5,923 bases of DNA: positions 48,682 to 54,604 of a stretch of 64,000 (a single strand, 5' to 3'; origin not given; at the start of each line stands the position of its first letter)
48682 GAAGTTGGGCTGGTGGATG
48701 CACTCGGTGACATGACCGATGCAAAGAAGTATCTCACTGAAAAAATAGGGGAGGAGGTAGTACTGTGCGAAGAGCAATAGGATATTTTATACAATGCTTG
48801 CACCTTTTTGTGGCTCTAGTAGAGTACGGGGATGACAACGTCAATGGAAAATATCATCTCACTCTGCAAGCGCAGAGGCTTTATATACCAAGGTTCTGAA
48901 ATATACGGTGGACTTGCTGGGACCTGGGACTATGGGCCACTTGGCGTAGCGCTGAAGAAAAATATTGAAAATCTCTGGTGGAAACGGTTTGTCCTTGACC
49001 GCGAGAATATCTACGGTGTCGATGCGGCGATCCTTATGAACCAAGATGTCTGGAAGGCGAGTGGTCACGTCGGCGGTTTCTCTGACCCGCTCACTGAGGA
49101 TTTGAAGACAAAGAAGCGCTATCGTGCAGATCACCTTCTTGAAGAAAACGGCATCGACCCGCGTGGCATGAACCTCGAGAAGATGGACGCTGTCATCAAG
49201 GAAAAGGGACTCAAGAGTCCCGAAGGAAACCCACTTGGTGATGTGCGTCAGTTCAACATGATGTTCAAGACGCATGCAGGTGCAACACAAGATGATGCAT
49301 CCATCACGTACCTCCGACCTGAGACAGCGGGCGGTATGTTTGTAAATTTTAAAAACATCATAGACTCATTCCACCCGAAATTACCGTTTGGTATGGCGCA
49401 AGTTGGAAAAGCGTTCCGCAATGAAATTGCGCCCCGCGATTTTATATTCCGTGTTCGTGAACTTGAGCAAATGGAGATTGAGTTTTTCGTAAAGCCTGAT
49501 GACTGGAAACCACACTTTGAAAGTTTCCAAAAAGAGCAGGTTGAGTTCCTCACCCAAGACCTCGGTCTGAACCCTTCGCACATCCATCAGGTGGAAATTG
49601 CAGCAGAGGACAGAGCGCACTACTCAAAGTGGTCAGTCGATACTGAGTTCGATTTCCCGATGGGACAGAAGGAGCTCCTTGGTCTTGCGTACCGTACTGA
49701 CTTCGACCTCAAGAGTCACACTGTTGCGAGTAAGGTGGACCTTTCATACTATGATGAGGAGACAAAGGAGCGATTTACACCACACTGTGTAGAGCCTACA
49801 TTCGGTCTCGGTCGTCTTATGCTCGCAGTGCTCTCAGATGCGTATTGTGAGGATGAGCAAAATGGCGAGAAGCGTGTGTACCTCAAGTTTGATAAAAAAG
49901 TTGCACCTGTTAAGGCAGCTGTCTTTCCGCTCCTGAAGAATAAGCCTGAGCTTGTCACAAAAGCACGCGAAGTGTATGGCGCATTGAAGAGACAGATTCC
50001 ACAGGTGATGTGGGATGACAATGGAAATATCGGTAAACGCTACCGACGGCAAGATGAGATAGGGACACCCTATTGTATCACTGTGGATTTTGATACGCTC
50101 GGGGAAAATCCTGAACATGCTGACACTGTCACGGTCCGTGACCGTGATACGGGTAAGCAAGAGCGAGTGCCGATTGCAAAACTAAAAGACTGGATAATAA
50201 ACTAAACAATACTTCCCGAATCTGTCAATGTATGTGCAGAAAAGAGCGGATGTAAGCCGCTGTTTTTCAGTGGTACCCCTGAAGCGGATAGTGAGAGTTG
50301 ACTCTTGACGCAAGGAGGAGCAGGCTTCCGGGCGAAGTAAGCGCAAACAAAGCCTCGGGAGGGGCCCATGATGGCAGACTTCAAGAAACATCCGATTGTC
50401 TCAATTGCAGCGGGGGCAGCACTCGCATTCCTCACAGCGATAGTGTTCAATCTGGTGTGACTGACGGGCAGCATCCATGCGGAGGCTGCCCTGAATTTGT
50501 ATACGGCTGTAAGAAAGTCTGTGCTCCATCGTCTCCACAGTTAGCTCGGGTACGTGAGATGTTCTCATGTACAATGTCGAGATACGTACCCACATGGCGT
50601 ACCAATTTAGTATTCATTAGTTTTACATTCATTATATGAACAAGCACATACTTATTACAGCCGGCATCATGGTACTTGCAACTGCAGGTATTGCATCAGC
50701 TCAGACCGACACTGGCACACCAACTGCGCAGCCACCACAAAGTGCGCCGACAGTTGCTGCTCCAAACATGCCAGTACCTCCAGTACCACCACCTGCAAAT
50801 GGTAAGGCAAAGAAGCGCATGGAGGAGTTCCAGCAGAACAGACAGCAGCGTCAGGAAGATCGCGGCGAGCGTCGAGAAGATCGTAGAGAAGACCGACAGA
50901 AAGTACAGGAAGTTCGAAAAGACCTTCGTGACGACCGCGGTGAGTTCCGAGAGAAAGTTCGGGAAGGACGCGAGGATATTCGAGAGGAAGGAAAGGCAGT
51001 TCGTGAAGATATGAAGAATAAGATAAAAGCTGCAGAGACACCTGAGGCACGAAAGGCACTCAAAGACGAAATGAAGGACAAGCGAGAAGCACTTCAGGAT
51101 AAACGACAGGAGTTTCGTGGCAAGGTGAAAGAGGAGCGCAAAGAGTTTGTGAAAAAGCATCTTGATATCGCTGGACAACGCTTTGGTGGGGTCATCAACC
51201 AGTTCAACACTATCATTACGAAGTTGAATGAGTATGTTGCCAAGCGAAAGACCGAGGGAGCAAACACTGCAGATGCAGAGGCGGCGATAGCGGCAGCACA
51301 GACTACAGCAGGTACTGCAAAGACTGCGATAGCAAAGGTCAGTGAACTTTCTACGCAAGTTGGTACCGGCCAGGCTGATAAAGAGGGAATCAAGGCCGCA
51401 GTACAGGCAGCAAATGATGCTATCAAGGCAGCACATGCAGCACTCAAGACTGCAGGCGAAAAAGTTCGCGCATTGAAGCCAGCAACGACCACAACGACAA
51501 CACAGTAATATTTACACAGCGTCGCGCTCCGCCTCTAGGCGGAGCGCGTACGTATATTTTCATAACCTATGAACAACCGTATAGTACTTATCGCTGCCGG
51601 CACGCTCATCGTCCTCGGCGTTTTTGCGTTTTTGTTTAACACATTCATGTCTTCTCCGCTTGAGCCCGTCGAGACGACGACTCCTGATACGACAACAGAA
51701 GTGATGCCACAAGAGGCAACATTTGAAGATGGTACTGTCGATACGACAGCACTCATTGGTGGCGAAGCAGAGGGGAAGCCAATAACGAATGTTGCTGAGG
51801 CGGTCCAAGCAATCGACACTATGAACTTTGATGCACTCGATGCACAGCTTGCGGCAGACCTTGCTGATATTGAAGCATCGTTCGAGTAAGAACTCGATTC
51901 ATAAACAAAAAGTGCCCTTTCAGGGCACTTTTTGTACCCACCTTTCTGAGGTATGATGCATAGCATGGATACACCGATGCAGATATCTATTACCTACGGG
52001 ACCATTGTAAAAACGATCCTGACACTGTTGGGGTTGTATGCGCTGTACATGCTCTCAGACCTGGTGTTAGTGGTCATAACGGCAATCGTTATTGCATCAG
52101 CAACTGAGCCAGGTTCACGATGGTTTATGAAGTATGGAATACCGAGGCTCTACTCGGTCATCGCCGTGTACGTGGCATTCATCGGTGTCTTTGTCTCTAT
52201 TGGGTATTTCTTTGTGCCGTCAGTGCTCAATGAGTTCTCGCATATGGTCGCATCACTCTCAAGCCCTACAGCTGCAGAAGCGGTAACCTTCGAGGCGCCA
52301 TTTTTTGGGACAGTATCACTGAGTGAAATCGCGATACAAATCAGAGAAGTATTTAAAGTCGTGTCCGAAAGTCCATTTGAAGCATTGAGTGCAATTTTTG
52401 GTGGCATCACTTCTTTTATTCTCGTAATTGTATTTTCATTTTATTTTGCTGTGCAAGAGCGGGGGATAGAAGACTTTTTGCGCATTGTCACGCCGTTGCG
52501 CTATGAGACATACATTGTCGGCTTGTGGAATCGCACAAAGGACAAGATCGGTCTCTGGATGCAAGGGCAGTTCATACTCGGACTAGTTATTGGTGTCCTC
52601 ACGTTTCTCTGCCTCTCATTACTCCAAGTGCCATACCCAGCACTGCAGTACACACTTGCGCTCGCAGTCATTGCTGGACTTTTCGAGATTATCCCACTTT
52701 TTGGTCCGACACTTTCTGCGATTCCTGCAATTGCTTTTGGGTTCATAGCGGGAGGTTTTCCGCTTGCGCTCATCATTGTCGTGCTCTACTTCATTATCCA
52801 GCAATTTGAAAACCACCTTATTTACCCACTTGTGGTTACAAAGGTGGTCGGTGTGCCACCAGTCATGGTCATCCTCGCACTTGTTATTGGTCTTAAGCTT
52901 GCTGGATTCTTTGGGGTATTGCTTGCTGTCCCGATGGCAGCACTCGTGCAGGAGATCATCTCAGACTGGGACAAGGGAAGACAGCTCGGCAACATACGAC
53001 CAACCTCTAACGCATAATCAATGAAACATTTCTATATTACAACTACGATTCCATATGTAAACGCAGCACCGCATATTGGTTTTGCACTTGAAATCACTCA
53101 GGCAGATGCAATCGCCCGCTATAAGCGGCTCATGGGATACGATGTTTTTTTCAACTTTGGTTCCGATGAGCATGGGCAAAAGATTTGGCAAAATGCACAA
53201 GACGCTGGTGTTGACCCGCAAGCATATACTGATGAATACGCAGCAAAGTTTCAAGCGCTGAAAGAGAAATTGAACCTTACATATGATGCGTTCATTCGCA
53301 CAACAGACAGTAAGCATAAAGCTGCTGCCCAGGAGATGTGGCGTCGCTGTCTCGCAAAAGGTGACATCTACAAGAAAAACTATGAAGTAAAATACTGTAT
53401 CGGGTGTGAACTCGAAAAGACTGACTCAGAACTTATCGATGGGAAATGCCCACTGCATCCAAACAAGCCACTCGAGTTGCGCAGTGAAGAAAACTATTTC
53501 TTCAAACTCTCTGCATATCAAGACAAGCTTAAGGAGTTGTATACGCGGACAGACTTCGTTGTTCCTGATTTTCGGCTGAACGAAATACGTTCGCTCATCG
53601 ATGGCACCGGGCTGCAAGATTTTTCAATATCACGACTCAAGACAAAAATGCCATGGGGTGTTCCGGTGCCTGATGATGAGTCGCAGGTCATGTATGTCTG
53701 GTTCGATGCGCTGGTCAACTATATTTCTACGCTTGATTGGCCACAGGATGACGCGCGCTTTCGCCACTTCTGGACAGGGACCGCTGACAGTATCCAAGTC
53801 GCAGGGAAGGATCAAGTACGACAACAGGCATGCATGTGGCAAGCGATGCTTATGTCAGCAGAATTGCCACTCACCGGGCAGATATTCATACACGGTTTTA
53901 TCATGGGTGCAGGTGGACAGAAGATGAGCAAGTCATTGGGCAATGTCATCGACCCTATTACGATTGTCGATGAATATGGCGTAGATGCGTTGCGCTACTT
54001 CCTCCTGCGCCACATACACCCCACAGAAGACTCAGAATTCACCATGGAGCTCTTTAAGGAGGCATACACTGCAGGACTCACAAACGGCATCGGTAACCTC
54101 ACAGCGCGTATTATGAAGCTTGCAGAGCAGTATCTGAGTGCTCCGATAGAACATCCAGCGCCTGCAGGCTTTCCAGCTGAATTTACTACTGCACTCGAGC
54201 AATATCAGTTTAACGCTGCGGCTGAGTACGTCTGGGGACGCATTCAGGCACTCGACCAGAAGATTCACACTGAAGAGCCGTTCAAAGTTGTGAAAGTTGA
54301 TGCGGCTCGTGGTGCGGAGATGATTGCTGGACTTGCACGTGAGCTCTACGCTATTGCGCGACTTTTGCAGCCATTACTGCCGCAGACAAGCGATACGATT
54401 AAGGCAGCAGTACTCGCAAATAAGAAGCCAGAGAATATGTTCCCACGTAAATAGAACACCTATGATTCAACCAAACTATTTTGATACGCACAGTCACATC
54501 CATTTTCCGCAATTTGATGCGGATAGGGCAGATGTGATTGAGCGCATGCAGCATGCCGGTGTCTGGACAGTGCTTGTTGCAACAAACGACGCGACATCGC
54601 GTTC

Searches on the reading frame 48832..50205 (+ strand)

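Call 19: search_protein_families(library=ncbifam, proteins=[window:48832-50205:+], max_evalue=1e-10)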
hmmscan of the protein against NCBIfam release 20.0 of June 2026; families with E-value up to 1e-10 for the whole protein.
window:48832-50205:+ (457 aa): 5 families
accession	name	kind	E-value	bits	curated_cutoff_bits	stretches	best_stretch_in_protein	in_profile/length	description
NF003211.1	PRK04173.1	equivalog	2.3e-180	600.3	312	1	5-455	1-454/454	glycine--tRNA ligase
TIGR00389.1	glyS_dimeric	equivalog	1.3e-149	499.3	243.3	3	4-243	2-242/565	glycine--tRNA ligase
NF011484.0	PRK14894.1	equivalog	2.8e-128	428.4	1050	2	2-341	3-336/539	glycine--tRNA ligase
NF008979.1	PRK12325.1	exception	4e-13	49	550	0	351-451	336-432/437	proline--tRNA ligase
NF006625.0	PRK09194.1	equivalog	1.3e-12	47.4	558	0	343-454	452-557/559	proline--tRNA ligase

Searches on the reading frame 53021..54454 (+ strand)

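Call 19: search_protein_families(library=ncbifam, proteins=[window:53021-54454:+], max_evalue=1e-10)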
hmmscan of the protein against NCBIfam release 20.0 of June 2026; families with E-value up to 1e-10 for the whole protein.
window:53021-54454:+ (477 aa): 18 families
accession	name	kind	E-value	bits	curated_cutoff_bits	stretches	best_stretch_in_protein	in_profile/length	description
NF008900.0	PRK12267.1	equivalog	4.3e-142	474.8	598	1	2-466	4-478/648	methionine--tRNA ligase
TIGR00398.1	metG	equivalog_domain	2.7e-118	396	336.35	1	4-469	1-506/530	methionine--tRNA ligase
NF001100.0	PRK00133.1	equivalog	1.8e-82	277.9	587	2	128-464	160-502/676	methionine--tRNA ligase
NF008860.0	PRK11893.2-2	equivalog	4e-69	234.1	761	3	4-136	3-136/583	methionine--tRNA ligase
TIGR00422.1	valS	equivalog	6.3e-36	123.7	612.1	1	220-463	447-698/863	valine--tRNA ligase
NF009687.0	PRK13208.1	equivalog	2e-34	118.9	738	2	220-464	455-705/801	valine--tRNA ligase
NF004349.1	PRK05729.1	equivalog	4.7e-32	111.1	704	1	220-464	437-683/860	valine--tRNA ligase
TIGR00392.1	ileS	equivalog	3.5e-31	108.2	621.4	1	221-349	533-658/861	isoleucine--tRNA ligase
TIGR00396.1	leuS_bact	equivalog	2.2e-27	95.6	548.4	1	2-172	29-202/843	leucine--tRNA ligase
NF008957.0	PRK12300.1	subfamily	3.1e-22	78.4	677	1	2-84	32-114/946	leucine--tRNA ligase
NF011492.0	PRK14900.1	equivalog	1e-19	70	1783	1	221-369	454-599/1044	valine--tRNA ligase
NF008859.0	PRK11893.2-1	equivalog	1.3e-18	67.2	553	1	1-131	1-133/498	methionine--tRNA ligase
NF000540.1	alt_ValS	exception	1.5e-18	66.2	900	0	223-346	498-618/827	valine--tRNA ligase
NF040702.1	ileS_w_GNAT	exception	7.5e-14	50.3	1999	0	223-328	707-807/1100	isoleucine--tRNA ligase, N-acetyltransferase domain-containing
NF000258.1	MupB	exception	2e-13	49.1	1900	0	220-343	509-629/1033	mupirocin-resistant isoleucine--tRNA ligase MupB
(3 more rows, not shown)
